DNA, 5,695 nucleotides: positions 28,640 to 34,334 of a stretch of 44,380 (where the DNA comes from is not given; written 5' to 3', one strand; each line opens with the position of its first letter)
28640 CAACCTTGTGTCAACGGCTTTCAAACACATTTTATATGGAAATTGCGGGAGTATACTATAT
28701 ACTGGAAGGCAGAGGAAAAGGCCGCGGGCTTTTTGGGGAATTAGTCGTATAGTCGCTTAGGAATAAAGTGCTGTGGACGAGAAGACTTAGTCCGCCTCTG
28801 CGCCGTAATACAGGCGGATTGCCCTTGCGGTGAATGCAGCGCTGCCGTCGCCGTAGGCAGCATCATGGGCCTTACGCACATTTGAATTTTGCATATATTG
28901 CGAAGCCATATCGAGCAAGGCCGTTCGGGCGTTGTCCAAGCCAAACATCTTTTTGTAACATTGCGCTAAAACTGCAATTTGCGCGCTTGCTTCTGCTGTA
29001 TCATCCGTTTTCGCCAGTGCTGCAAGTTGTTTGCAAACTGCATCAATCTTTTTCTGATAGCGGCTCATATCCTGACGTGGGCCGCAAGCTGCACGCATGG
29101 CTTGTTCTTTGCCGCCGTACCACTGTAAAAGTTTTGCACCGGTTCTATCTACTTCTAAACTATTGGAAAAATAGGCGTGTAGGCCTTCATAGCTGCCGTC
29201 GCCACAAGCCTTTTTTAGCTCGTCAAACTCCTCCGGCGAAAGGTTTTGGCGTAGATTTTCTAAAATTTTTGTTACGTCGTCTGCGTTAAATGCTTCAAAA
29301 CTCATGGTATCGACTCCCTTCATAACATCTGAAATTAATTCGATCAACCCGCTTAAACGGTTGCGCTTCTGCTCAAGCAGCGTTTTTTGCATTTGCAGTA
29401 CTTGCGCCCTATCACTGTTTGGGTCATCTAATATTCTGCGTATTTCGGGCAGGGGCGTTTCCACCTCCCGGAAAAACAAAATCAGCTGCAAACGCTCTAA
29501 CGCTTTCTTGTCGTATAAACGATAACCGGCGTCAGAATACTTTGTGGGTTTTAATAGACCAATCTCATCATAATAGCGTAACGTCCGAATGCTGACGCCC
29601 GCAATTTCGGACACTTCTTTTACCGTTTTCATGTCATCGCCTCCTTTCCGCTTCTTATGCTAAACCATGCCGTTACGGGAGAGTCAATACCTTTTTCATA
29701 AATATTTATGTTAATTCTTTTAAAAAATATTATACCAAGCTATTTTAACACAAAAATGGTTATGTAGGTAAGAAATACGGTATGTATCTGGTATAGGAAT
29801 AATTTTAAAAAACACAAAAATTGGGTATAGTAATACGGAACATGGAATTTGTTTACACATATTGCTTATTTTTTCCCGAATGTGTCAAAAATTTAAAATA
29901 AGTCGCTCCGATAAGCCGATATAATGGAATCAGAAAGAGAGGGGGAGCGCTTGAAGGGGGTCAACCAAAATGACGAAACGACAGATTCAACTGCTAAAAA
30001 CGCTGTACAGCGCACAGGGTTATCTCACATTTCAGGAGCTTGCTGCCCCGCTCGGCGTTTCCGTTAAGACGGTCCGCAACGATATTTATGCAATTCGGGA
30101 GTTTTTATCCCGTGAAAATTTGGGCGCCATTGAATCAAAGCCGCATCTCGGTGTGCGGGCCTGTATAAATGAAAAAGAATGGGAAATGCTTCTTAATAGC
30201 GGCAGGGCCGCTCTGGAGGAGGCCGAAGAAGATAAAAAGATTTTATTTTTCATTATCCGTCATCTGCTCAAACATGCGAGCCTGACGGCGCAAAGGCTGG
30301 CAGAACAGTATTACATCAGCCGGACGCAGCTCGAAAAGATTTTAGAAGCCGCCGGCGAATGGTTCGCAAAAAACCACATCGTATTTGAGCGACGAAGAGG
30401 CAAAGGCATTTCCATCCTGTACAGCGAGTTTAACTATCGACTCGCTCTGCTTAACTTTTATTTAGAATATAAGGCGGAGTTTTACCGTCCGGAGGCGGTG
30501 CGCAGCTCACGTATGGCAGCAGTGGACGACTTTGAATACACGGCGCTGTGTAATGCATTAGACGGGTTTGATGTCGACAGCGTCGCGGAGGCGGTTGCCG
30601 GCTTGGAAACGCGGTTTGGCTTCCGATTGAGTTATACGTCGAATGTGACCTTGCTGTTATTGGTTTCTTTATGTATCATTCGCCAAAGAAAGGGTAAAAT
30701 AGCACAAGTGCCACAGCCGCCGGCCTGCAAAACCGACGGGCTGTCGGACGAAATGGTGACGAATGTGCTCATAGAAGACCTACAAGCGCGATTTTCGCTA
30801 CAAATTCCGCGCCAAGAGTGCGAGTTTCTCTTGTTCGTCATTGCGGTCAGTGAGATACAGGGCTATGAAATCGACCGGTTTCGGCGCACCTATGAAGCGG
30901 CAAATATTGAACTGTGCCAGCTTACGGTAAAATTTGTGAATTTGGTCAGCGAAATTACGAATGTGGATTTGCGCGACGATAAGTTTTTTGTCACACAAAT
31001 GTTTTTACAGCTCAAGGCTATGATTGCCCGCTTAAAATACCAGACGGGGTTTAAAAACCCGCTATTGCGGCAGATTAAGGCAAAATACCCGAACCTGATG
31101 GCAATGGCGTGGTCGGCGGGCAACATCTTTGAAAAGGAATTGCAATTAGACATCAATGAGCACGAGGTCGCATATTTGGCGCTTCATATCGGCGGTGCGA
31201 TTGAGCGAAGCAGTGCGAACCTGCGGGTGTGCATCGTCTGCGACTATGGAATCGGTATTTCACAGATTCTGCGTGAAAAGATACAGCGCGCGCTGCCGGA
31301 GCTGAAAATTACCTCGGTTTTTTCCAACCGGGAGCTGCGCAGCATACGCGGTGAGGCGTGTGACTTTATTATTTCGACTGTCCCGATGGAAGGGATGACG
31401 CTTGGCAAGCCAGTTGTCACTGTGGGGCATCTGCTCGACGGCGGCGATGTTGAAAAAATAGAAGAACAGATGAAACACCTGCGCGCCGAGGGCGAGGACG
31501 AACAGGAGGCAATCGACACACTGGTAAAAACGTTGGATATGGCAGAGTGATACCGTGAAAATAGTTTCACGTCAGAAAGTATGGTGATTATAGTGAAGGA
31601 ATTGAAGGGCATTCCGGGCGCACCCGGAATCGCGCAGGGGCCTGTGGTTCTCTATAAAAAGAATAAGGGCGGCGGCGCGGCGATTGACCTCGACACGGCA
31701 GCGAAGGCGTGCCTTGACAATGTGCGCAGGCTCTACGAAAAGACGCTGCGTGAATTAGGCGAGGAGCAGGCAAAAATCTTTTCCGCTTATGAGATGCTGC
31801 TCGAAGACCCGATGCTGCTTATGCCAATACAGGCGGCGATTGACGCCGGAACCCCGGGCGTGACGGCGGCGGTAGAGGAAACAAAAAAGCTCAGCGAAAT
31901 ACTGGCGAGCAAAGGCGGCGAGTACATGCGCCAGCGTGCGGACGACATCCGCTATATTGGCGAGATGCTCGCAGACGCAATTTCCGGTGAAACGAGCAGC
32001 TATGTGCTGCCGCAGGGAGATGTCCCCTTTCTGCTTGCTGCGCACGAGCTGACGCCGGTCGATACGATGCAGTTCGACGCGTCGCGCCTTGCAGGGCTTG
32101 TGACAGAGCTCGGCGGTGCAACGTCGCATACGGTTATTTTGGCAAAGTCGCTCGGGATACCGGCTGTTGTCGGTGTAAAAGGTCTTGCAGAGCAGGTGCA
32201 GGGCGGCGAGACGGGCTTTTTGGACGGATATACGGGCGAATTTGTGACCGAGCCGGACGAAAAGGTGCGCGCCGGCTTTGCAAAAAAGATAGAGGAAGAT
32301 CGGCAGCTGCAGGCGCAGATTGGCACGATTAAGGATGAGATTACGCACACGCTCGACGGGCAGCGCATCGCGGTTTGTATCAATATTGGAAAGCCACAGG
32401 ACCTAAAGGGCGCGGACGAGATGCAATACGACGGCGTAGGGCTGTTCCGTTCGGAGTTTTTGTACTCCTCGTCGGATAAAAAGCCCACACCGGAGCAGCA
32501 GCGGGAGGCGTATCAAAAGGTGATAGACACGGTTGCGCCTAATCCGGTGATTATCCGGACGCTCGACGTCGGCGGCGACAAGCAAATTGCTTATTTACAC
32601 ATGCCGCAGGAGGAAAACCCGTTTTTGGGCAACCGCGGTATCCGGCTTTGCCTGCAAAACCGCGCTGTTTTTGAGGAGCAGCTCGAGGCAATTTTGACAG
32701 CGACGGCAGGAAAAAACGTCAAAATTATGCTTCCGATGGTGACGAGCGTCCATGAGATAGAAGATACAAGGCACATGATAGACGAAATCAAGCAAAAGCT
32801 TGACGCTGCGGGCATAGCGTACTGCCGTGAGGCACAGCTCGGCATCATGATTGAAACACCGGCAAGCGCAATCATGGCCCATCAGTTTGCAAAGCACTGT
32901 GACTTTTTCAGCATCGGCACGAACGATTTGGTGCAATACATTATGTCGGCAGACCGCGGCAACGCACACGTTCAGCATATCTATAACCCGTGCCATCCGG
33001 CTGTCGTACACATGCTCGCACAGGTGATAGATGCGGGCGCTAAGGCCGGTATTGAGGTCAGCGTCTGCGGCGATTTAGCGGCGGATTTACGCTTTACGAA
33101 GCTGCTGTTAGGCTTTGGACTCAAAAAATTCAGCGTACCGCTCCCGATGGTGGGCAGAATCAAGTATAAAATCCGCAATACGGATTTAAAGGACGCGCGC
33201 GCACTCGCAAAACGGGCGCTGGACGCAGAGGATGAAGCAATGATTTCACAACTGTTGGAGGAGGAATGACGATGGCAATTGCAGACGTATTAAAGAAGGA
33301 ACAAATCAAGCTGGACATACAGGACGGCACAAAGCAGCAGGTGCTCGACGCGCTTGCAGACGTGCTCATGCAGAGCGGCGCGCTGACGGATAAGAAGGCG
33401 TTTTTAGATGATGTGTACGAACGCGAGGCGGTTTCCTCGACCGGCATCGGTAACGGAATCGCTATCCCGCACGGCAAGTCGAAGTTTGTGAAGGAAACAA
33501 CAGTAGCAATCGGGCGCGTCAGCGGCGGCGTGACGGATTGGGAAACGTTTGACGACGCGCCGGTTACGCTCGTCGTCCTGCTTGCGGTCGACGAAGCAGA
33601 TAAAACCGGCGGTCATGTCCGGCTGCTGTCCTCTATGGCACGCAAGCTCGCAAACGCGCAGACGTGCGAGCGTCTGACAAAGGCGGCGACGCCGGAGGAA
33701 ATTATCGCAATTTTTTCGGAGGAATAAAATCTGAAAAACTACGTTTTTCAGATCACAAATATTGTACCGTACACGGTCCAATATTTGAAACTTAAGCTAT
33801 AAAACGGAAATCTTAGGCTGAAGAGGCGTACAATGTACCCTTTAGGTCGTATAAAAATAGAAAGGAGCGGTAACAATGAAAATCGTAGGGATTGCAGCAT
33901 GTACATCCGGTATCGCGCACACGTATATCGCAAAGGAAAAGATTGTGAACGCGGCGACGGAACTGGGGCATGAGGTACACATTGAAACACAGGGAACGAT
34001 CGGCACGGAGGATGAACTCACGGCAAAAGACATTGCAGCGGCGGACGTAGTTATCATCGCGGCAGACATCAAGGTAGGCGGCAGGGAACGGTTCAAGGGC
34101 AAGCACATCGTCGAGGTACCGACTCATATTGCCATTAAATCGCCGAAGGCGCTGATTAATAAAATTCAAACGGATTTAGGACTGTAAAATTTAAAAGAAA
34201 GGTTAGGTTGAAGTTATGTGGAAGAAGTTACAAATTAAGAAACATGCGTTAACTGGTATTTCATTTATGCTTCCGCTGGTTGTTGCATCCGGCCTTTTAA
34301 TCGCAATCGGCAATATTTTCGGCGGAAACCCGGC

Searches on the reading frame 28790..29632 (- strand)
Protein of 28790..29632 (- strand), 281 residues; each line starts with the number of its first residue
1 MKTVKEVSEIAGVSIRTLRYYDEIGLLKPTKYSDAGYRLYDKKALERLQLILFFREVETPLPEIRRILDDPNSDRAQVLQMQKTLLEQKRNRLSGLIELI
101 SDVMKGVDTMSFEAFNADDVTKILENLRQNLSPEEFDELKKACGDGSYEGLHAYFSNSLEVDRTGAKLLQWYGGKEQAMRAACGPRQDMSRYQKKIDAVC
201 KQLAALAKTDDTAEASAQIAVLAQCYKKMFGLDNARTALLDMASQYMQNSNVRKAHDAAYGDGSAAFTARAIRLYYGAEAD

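Call 6: search_protein_families(library=pfam, proteins=[window:28790-29632:-], max_evalue=0.001)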
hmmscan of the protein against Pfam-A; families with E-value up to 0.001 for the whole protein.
window:28790-29632:- (281 aa): 4 families
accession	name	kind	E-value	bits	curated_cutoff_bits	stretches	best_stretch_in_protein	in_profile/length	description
PF13411.12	MerR_1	-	5.6e-19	68.5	21.6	1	3-69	2-67/69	MerR HTH family regulatory protein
PF00376.29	MerR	-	2.5e-15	56.5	28.2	1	3-40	1-38/38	MerR family regulatory protein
PF07739.18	TipAS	-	6.4e-06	27.1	23.8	1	170-275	7-117/117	TipAS antibiotic-recognition domain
PF09278.17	MerR-DNA-bind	-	1.1e-05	26.4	25.4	1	45-100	1-55/65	MerR, DNA binding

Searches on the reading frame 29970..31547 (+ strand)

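Call 6: search_protein_families(library=pfam, proteins=[window:29970-31547:+], max_evalue=0.001)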
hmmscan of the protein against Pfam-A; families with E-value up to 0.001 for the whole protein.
window:29970-31547:+ (526 aa): 8 families
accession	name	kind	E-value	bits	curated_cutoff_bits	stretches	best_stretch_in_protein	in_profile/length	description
PF00874.25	PRD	-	8.6e-24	84.1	23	1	321-410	2-90/90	PRD domain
PF08279.18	HTH_11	-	2.4e-13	50.2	25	1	4-63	1-55/55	HTH domain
PF08280.17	HTH_Mga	-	4.9e-10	39.7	23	1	3-54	5-55/59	M protein trans-acting positive regulator (MGA) HTH domain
PF05043.19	Mga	-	7.7e-09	36.5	21.1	1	89-144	15-70/87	Mga helix-turn-helix domain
PF08220.18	HTH_DeoR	-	8.5e-08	32.3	21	1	4-42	1-38/57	DeoR-like helix-turn-helix domain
PF13412.12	HTH_24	-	0.0002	21.3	21.9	0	2-36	2-35/48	Winged helix-turn-helix DNA-binding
PF02302.22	PTS_IIB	-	0.00069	20.6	23.6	0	420-497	2-87/90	PTS system, Lactose/Cellobiose specific IIB subunit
PF00392.27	GntR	-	0.00095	19.2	27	0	8-36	13-42/64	Bacterial regulatory proteins, gntR family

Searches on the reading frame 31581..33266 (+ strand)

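Call 6: search_protein_families(library=pfam, proteins=[window:31581-33266:+], max_evalue=0.001)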
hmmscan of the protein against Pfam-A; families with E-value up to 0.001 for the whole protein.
window:31581-33266:+ (562 aa): 3 families
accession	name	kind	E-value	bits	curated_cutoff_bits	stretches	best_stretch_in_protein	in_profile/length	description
PF02896.24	PEP-utilizers_C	-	8.6e-103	344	22.8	1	245-535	2-292/293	PEP-utilising enzyme, PEP-binding domain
PF00391.29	PEP-utilizers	-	2.9e-20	72.1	23.1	1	151-219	6-72/72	PEP-utilising enzyme, mobile domain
PF05524.18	PEP-utilisers_N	-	2.8e-16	60.2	24.4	1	9-119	1-121/121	PEP-utilising enzyme, N-terminal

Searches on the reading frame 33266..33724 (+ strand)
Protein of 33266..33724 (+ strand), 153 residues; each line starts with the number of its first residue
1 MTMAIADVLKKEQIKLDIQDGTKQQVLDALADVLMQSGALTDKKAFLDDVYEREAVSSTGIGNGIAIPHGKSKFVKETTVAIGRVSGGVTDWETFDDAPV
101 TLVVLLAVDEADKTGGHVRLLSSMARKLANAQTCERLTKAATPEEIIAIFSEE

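Call 6: search_protein_families(library=pfam, proteins=[window:33266-33724:+], max_evalue=0.001)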
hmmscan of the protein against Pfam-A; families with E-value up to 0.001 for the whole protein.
window:33266-33724:+ (153 aa): 1 family
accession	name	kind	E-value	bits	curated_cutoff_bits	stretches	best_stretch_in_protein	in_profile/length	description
PF00359.27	PTS_EIIA_2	-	2.2e-37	128.7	27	1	8-152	2-143/144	Phosphoenolpyruvate-dependent sugar phosphotransferase system, EIIA 2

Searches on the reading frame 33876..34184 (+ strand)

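Call 6: search_protein_families(library=pfam, proteins=[window:33876-34184:+], max_evalue=0.001)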
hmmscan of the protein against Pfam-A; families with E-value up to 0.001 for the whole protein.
window:33876-34184:+ (103 aa): 2 families
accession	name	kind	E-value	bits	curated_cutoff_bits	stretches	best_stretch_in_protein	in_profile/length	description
PF02302.22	PTS_IIB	-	6.2e-20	72.1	23.6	1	5-96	2-90/90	PTS system, Lactose/Cellobiose specific IIB subunit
PF25554.1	PTS_EIIB_BC_N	-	2.5e-05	24.8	27.4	0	1-99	1-83/88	PTS system fructose specific EIIB'BC N-terminal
